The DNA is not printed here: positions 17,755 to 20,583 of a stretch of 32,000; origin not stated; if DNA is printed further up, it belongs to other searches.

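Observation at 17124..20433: Atypical two-gene ABC system beside lpxC, with an 842-aa protein that ends right after an EAA-like coupling loop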

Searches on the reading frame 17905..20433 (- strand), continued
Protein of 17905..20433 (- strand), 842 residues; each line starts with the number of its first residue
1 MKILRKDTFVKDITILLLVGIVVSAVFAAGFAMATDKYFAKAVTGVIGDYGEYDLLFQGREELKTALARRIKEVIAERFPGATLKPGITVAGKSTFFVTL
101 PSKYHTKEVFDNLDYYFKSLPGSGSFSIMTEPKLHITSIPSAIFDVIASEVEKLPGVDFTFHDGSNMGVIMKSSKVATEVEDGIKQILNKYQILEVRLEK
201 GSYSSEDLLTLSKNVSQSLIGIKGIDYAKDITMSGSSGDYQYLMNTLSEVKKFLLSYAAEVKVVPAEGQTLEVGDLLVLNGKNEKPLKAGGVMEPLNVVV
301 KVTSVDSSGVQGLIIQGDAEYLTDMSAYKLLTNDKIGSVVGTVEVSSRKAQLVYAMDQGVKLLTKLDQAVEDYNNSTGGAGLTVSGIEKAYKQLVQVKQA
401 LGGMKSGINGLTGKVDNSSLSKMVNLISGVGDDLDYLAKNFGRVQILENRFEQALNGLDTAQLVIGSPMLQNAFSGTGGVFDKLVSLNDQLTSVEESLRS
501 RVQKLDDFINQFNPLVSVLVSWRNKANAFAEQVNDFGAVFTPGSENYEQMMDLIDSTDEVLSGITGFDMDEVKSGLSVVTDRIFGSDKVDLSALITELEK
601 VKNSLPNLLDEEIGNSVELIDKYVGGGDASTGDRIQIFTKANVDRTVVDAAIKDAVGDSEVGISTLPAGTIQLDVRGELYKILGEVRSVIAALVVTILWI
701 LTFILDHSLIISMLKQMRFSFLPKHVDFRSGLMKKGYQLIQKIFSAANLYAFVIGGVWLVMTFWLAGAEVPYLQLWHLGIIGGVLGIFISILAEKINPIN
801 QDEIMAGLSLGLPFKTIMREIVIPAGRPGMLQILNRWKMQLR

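Call 61: search_protein_families(library=pfam, proteins=[L049:18-839:+, L049:871-1392:+, L049:1432-2457:+, L049:2482-2931:+, L049:2906-3964:+, L049:4132-4764:+, L049:4834-5742:+, L071:871-1533:+, L071:1611-2717:+, L071:2721-5819:+], max_evalue=0.001)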
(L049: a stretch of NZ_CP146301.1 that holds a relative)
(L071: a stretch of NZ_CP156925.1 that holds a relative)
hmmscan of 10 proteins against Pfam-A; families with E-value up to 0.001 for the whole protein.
L049:18-839:+ (273 aa): 0 families

L049:871-1392:+ (173 aa): 1 family
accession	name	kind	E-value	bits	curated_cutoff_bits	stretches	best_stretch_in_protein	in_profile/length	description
PF03938.19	OmpH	-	1.2e-16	61.7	32.4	1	105-169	72-140/141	Outer membrane protein (OmpH-like)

L049:1432-2457:+ (341 aa): 1 family
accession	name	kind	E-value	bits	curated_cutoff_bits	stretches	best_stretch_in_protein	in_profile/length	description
PF03938.19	OmpH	-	0.00058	20.5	32.4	0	66-170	2-97/141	Outer membrane protein (OmpH-like)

L049:2482-2931:+ (149 aa): 1 family
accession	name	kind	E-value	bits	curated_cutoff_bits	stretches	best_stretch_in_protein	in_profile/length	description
PF03938.19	OmpH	-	2.8e-15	57.2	32.4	2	83-148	72-141/141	Outer membrane protein (OmpH-like)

L049:2906-3964:+ (352 aa): 4 families
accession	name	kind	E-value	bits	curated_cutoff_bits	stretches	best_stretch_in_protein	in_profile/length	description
PF00132.30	Hexapep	-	5.6e-27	92.7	27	3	155-189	1-35/36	Bacterial transferase hexapeptide (six repeats)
PF04613.19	LpxD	-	3e-14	53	30.8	1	34-99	1-70/70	UDP-3-O-[3-hydroxymyristoyl] glucosamine N-acyltransferase, LpxD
PF25084.1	LbH_EIF2B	-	3.2e-10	40.4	54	1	110-190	18-95/105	EIF2B subunit epsilon LbH domain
PF24894.1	Hexapep_GlmU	-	0.00019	21.9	23.3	0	203-265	44-101/104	GlmU-like, C-terminal hexapeptide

L049:4132-4764:+ (210 aa): 1 family
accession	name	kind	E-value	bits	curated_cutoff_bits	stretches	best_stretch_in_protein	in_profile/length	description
PF06082.17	YjbH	-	1.1e-13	51.4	24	1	26-142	6-132/658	Exopolysaccharide biosynthesis protein YbjH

L049:4834-5742:+ (302 aa): 1 family
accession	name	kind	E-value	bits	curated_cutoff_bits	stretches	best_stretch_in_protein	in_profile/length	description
PF03279.18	Lip_A_acyltrans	-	1.5e-56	192.2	22.3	1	11-295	12-295/295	Bacterial lipid A biosynthesis acyltransferase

L071:871-1533:+ (220 aa): 2 families
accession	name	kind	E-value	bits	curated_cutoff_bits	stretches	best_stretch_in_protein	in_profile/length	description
PF00440.29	TetR_N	-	7.5e-18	64.5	24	1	38-82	1-45/47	Bacterial regulatory proteins, tetR family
PF16925.10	TetR_C_13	-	4.5e-08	33.9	27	1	140-202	30-92/109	Tetracyclin repressor-like, C-terminal domain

L071:1611-2717:+ (368 aa): 5 families
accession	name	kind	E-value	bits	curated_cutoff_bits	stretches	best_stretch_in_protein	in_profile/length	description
PF16576.10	HlyD_D23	-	1.2e-37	129.7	30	1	66-282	17-214/214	Barrel-sandwich domain of CusB or HlyD membrane-fusion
PF13437.12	HlyD_3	-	5.8e-23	82.1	22.2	1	178-279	1-106/106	HlyD family secretion protein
PF13533.13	Biotin_lipoyl_2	-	2.3e-08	34.1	29.8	1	70-100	2-32/32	Biotin-lipoyl like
PF12700.13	HlyD_2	-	0.00013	21.3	25.1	1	195-318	249-364/416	HlyD family secretion protein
PF00364.28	Biotin_lipoyl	-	0.0002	21.6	22.1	0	69-99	43-73/73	Biotin-requiring enzyme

L071:2721-5819:+ (1032 aa): 3 families
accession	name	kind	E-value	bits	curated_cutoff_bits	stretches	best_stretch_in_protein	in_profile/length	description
PF00873.25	ACR_tran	-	1e-272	907.8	28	1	4-1006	2-1020/1021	AcrB/AcrD/AcrF family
PF02355.23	SecD_SecF_C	-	1.3e-09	38.2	20.5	1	845-996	27-176/189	Protein export membrane protein SecD/SecF, C-terminal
PF03176.21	MMPL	-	3.1e-09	36.7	20.5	1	290-484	102-299/333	MMPL family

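Call 68: search_solved_structures(query=A3, max_evalue=10, show_alignments=2)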
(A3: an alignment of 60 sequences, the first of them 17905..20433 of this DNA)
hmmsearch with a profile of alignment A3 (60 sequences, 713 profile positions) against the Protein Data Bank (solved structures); distinct sequences matched with E-value up to 10: 203 (the best 60 are shown).
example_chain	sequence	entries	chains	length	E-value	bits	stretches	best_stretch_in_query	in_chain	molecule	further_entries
6b7n_A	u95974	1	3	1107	7.9e-05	24.4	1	330-511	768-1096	Spike protein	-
8a3k_UNK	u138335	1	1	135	0.00052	21.7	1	349-475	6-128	sc-apCC-4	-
8qae_A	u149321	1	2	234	0.00064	21.5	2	345-473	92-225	sc-apCC-6-SLLA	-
9r1j_A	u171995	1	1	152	0.00065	21.4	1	334-445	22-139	sc-apCC-4-NR-1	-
6pfp_A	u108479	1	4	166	0.00096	20.9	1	338-425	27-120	Myosin-7 fused to GP7 and EB1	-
5amo_A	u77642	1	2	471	0.0013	20.4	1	337-472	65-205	NOELIN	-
3jqh_A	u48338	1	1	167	0.0014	20.3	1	384-498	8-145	C-type lectin domain family 4 member M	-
8qox_B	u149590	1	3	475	0.0014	20.3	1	333-428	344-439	Conserved membrane protein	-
9y5f_B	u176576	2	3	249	0.0026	19.4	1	338-517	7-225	sc-t-SNARE-5.s.8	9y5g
8p0a_A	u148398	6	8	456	0.0036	19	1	332-484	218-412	Structural maintenance of chromosomes protein 1A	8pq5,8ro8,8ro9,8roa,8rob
8ro6_A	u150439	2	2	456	0.0042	18.7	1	332-482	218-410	Structural maintenance of chromosomes protein 1A (SMC1A)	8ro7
8glv_Lc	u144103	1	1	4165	0.0049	18.5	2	336-421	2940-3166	DHC2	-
8oyy_A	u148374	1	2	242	0.0061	18.2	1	351-476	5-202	De novo designed soluble GPCR-like protein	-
9r1m_A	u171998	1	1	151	0.0065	18.1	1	335-448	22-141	sc-apCC-4-LMF-1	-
4hhu_A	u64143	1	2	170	0.0069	18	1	134-192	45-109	OR280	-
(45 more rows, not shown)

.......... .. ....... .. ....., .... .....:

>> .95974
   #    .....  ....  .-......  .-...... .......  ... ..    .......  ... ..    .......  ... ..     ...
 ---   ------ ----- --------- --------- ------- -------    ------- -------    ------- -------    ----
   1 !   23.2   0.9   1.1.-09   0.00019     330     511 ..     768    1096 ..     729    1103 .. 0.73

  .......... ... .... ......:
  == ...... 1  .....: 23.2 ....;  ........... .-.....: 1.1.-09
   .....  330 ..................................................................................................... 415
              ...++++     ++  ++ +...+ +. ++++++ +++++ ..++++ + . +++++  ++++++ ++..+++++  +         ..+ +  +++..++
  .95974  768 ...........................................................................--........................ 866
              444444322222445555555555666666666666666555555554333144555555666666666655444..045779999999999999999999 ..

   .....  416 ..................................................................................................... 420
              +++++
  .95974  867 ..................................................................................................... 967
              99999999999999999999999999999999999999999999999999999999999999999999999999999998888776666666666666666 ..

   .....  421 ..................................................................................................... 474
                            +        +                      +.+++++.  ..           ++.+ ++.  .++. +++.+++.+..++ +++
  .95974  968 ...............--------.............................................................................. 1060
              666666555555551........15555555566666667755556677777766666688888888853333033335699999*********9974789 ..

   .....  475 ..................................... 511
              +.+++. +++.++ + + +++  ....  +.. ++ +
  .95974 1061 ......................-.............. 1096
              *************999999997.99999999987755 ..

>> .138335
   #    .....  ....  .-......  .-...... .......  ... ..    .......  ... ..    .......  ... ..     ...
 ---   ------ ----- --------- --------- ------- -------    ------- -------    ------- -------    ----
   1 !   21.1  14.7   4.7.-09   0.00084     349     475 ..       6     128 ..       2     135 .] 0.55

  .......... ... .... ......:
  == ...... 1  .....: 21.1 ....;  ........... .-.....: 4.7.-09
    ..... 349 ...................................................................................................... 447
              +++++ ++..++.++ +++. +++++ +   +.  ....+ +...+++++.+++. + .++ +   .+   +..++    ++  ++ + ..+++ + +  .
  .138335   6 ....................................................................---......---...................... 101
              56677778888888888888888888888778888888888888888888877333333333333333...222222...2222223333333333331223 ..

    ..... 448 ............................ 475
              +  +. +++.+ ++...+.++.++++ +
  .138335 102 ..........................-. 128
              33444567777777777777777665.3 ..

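Call 69: predict_structure(alignment_id=A5)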
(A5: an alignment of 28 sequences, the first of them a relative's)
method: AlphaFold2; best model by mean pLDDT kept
length: 967 residues; sequences in the alignment: 28
mean_pLDDT: 75.3   pTM: 0.47
mean pLDDT of the five models: 75.3, 74.5, 74.5, 72.8, 69.4
residues with pLDDT >= 90: 180; 70-90: 512; 50-70: 160; < 50: 115
segments of 3 or more residues with pLDDT < 50: 1-8, 249-251, 393-434, 692-744, 775-780
pLDDT, mean of each block of 10 residues (from residue 1): 41 67 84 85 77 57 84 93 93 73 86 92 90 84 88 92 94 90 90 90 78 71 88 85 71 60 81 87 84 90 77 75 88 90 80 76 65 69 63 47 36 37 32 55 75 67 73 74 78 55 81 77 81 85 81 82 88 86 85 87 92 92 79 92 90 83 82 75 56 43 37 31 31 30 52 81 54 48 62 73 76 81 91 90 94 91 85 89 72 69 82 80 86 81 90 88 80
secondary structure, 60 per line:
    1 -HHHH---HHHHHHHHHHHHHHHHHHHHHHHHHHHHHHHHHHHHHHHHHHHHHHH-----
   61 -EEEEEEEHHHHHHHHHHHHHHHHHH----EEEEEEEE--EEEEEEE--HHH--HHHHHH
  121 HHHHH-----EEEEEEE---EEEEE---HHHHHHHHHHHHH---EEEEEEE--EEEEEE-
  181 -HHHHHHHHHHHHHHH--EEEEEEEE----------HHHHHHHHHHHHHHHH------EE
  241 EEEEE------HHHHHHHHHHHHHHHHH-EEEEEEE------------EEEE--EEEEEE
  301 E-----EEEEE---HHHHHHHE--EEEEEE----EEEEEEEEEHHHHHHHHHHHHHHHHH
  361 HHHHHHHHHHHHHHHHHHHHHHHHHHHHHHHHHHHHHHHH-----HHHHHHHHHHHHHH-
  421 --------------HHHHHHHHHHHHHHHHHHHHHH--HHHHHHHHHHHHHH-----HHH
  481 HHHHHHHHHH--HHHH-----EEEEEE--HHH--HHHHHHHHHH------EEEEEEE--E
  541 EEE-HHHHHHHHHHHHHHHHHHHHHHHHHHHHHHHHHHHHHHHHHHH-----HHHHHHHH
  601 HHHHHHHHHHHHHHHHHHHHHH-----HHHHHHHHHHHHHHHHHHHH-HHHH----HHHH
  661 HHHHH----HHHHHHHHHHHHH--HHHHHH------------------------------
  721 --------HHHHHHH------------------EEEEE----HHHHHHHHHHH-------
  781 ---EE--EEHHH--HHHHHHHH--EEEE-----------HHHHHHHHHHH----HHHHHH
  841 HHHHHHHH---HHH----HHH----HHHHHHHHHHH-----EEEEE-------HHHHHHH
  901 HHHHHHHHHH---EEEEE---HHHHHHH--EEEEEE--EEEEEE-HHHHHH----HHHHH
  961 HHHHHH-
elements in order (helices of 4 or more, strands of 3 or more residues): H2-5 H9-55 E62-68 H69-86 E91-98 E101-107 H115-125 E131-137 E141-145 H149-161 E165-171 E174-179 H182-196 E199-206 H217-232 E239-245 H252-268 E270-276 E289-292 E295-301 E307-311 H315-321 E325-330 E335-343 H344-400 H406-419 H435-456 H459-472 H478-490 H493-496 E502-507 H515-524 E531-537 E540-543 H545-587 H593-622 H628-647 H649-652 H657-665 H670-682 H685-690 H729-735 E754-758 H763-773 H795-802 E805-808 H820-830 H835-848 H866-876 E882-886 H894-910 E914-918 H922-928 E931-936 E939-944 H946-951 H956-966

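Call 72: fold_search(model_id=the predicted structure, library=pdb)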
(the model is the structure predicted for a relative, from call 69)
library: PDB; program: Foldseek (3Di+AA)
matches with E <= 10: 1622; with E <= 0.001: 1123
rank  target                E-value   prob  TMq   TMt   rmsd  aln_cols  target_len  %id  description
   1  4u00                  7.9e-17  1.00  0.22  0.83   2.6       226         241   42  Crystal structure of TTHA1159 in complex with ADP (released 2015-05-13)
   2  4yms_A                1.2e-16  1.00  0.22  0.82   2.9       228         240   42  Crystal structure of an amino acid ABC transporter (released 2015-04-22)
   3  2olj_A                1.6e-16  1.00  0.22  0.82   2.5       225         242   42  ABC Protein ArtP in complex with ADP/Mg2+ (released 2008-01-15)
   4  2ouk_B                3.3e-16  1.00  0.22  0.82   2.4       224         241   42  ABC Protein ArtP in complex with Sulphate (released 2008-01-15)
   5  1b0u                  6.0e-16  1.00  0.22  0.79   2.5       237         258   39  ATP-BINDING SUBUNIT OF THE HISTIDINE PERMEASE FROM SALMONELLA TYPHIMURIUM (released 1999-11-17)
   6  6xbd_I                9.7e-16  1.00  0.22  0.75   3.3       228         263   33  Cryo-EM structure of MlaFEDB in nanodiscs with phospholipid substrates (released 2020-07-01)
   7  6xgy_A                1.9e-15  1.00  0.21  0.70   3.9       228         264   33  Crystal structure of E. coli MlaFB ABC transport subunits in the dimeric state (released 2020-07-15)
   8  4u02_A                3.0e-15  1.00  0.22  0.82   2.5       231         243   41  Crystal structure of apo-TTHA1159 (released 2015-05-13)
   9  4u02_D                3.2e-15  1.00  0.22  0.82   2.8       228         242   42  Crystal structure of apo-TTHA1159 (released 2015-05-13)
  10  6xgz_C                4.2e-15  1.00  0.21  0.71   3.6       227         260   33  Crystal structure of E. coli MlaFB ABC transport subunits in the monomeric state (released 2020-07-15)
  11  3tui_D                4.8e-15  1.00  0.22  0.60   2.6       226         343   36  Inward facing conformations of the MetNI methionine ABC transporter: CY5 native crystal form (released 2011-11-30)
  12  6cvl_D                6.1e-15  1.00  0.22  0.58   3.1       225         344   36  Crystal structure of the Escherichia coli ATPgS-bound MetNI methionine ABC transporter in complex with its MetQ bindin (released 2018-11-14)
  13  6xgz_E                6.4e-15  1.00  0.21  0.71   3.6       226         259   33  Crystal structure of E. coli MlaFB ABC transport subunits in the monomeric state (released 2020-07-15)
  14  7z15_I                8.5e-15  1.00  0.21  0.74   3.2       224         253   34  E. coli C-P lyase bound to a PhnK/PhnL dual ABC dimer and ADP + Pi (released 2022-06-22)
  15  3tuz_H                8.9e-15  1.00  0.22  0.60   2.6       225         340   36  Inward facing conformations of the MetNI methionine ABC transporter: CY5 SeMet soak crystal form (released 2011-11-30)
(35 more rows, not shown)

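Call 74: find_related_loci(query=A6, collection=metagenome_contigs, flank=6000)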
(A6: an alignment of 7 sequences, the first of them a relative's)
Query A6 (797 aa) in metagenome_contigs; peptide patterns used: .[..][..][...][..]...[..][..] (x = any residue, [..] = any of these).
126 stretches matched a pattern; 5 encode a relative of the query (tblastn E <= 1e-3); 5 distinct loci.
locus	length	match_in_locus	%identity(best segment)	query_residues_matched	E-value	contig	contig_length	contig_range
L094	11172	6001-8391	100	1-797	0e+0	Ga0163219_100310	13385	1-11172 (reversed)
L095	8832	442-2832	89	1-797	0e+0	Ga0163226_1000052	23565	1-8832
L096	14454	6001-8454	33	1-797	1e-128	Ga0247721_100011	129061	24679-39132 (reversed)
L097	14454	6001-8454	33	1-797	1e-127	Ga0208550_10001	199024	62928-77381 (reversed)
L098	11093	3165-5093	31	1-797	2e-37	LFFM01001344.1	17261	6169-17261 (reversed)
